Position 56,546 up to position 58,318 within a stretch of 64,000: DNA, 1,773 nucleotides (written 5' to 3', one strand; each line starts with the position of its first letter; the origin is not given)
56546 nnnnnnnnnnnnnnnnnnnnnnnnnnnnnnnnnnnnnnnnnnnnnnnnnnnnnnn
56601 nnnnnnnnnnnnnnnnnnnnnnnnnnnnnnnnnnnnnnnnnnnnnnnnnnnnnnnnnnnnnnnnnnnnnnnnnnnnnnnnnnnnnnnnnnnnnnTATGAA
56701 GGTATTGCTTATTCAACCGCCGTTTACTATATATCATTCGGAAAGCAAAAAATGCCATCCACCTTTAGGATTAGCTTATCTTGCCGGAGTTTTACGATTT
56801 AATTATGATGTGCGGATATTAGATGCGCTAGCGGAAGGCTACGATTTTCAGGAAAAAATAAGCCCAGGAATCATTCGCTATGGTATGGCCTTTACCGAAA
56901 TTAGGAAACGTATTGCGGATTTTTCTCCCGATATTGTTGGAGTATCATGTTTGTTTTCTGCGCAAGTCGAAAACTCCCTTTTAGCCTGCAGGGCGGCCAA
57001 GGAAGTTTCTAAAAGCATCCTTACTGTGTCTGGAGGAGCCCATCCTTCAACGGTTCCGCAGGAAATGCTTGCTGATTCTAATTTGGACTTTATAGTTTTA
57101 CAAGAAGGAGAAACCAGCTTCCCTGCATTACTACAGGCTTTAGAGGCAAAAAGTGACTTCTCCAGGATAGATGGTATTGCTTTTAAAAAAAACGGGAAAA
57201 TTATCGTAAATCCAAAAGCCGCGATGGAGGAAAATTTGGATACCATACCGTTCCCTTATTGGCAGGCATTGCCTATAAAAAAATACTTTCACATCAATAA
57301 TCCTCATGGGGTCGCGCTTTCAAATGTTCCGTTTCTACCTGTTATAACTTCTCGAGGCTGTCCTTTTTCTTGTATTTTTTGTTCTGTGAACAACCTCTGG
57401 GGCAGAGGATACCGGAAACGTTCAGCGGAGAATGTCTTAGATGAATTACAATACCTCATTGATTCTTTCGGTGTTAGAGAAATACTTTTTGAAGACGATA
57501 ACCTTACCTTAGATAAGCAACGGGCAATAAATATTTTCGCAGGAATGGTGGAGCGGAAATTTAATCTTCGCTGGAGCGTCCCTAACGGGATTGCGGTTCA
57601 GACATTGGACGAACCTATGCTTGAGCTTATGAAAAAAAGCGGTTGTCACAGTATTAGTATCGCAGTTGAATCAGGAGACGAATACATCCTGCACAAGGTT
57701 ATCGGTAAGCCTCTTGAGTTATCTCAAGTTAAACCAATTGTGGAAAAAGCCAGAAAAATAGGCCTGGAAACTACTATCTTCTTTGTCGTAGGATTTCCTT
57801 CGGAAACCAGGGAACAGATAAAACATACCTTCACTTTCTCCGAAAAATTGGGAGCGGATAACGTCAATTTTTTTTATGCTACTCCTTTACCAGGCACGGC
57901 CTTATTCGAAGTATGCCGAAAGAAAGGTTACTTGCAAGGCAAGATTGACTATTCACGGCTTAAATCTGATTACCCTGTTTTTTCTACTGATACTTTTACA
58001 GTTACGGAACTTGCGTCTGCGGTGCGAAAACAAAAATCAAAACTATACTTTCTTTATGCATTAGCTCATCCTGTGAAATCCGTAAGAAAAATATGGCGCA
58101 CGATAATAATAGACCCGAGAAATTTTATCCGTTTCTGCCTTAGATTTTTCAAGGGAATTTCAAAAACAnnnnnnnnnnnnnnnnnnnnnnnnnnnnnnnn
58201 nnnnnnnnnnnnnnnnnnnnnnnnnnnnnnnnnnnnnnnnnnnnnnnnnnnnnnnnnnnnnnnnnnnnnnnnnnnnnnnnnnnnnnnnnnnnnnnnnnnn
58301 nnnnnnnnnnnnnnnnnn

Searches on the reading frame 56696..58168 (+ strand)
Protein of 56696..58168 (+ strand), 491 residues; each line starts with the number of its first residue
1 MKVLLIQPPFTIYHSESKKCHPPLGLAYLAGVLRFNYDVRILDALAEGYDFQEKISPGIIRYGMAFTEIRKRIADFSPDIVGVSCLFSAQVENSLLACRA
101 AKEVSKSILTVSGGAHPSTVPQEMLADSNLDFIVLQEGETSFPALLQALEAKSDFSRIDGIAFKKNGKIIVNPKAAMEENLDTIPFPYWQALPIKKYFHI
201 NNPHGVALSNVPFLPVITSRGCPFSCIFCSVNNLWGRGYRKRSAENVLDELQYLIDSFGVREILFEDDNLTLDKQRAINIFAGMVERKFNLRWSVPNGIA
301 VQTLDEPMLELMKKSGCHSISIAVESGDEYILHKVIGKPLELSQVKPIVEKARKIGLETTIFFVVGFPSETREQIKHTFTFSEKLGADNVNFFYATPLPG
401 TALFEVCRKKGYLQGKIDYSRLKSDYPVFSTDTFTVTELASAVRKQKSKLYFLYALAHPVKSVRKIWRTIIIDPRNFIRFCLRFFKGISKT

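Call 3: search_protein_families(library=pfam, proteins=[window:56696-58168:+], max_evalue=0.01)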
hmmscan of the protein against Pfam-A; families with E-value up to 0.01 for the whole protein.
window:56696-58168:+ (491 aa): 2 families
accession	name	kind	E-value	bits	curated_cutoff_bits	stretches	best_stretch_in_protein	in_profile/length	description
PF04055.27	Radical_SAM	-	9.9e-23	81.6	29.5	1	216-381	1-165/166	Radical SAM superfamily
PF02310.24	B12-binding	-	1.3e-21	77.1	32.1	1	15-146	6-121/121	B12 binding domain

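Call 4: search_protein_families(library=ncbifam, proteins=[window:56696-58168:+], max_evalue=0.01)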
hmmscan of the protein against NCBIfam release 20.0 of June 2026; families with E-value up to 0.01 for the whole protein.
window:56696-58168:+ (491 aa): 37 families (the best 25 are shown)
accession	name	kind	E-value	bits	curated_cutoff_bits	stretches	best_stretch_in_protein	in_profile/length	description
NF038361.1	rSAM_Sden_1168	equivalog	4.3e-92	309.5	575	1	2-412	64-478/560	Sden_1168 family B12-binding radical SAM P-methyltransferase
TIGR02026.1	BchE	equivalog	6.6e-54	183.6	481.35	1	3-459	2-436/497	magnesium-protoporphyrin IX monomethyl ester anaerobic oxidative cyclase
TIGR03471.1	HpnJ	equivalog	1.4e-52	179.2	577.6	1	96-452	86-434/472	hopanoid biosynthesis associated radical SAM protein HpnJ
NF050148.1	rSAM_ApyD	equivalog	2.2e-46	158.5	750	1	20-382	22-363/645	RiPP biosynthesis radical SAM protein ApyD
TIGR04072.2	rSAM_ladder_B12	equivalog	1.6e-34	119.4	360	1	23-416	18-381/443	lipid biosynthesis B12-binding/radical SAM protein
TIGR04479.1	bcpD_PhpK_rSAM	subfamily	1e-33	116.5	600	1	132-388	174-412/504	PhpK family radical SAM P-methyltransferase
TIGR04013.1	B12_SAM_MJ_1487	hypoth_equivalog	4.9e-33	114.5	251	2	70-256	35-194/382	TIGR04013 family B12-binding domain/radical SAM domain-containing protein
TIGR04014.1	B12_SAM_MJ_0865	equivalog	8.1e-33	113.8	360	1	55-407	16-358/434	methyl-coenzyme M reductase glutamine C-methyltransferase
NF033070.1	rSAM_AprD4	equivalog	5.5e-32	111.3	500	1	216-444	199-425/456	AprD4 family radical SAM diol-dehydratase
TIGR03975.1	rSAM_ocin_1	subfamily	4.2e-30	104.8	281.85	1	68-376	119-421/606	RiPP maturation radical SAM C-methyltransferase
TIGR04367.1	HpnR_B12_rSAM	equivalog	6.6e-29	100.8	650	1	1-428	1-391/490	hopanoid C-3 methylase HpnR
TIGR04385.1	B12_rSAM_cofa1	equivalog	1.7e-26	93.4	450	1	65-385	49-364/438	B12 lower ligand biosynthesis radical SAM protein BzaD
TIGR04295.1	B12_rSAM_oligo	hypoth_equivalog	6.2e-25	87.7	400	1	63-326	51-303/422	TIGR04295 family B12-binding domain-containing radical SAM protein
TIGR04190.1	B12_SAM_Ta0216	equivalog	1.1e-19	70.5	500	1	70-412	72-431/554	TIGR04190 family B12-binding domain/radical SAM domain protein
NF033712.0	B12_rSAM_KedN5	subfamily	3.3e-17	61.9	700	1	70-374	55-359/624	KedN5 family methylcobalamin-dependent radical SAM C-methyltransferase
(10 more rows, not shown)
